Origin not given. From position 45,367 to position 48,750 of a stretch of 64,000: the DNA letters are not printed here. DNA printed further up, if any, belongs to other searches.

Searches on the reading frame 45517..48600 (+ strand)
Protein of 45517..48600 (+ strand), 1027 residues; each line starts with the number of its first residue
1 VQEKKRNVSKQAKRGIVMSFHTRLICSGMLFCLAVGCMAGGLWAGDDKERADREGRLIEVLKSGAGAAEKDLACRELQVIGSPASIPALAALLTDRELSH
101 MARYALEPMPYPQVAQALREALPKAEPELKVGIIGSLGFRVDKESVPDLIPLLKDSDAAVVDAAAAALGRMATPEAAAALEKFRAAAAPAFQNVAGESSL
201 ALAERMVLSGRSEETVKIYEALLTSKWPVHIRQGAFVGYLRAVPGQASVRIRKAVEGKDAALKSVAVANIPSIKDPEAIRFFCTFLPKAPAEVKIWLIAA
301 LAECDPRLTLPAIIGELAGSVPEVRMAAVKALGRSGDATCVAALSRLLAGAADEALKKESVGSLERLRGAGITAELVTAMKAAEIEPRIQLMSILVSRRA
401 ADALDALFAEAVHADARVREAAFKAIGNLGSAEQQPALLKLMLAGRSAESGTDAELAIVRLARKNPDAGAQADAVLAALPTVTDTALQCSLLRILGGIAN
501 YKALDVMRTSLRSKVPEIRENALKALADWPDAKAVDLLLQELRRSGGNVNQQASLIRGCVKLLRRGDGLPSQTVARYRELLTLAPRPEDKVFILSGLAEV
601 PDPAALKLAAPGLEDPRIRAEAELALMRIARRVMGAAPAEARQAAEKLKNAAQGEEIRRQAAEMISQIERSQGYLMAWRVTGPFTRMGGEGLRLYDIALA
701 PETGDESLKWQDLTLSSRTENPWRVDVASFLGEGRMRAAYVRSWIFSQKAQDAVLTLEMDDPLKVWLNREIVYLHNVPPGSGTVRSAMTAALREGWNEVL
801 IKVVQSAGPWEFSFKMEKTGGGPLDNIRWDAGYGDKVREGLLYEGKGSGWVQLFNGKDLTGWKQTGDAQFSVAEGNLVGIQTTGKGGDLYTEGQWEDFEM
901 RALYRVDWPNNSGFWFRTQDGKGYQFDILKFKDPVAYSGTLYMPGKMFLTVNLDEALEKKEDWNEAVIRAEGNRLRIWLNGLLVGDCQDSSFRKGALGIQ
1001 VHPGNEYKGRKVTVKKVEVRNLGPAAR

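Call 91: search_protein_families(library=pfam, proteins=[window:45517-48600:+], max_evalue=0.00001)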
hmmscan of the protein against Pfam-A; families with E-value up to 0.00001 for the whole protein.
window:45517-48600:+ (1027 aa): 5 families
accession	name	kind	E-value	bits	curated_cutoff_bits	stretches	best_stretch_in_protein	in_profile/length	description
PF13646.12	HEAT_2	-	8.8e-34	116.1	27.7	3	116-185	2-72/88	HEAT repeats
PF06439.18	3keto-disac_hyd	-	2.6e-30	106.3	26.8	1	849-1015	1-187/187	3-keto-disaccharide hydrolase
PF02985.28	HEAT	-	1.4e-11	43.9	23.5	0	147-172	3-28/31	HEAT repeat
PF03130.22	HEAT_PBS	-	2.8e-07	30.8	20.9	0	324-349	1-26/27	PBS lyase HEAT-like repeat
PF13513.12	HEAT_EZ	-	4.8e-06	27.4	27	0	144-171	28-55/55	HEAT-like repeat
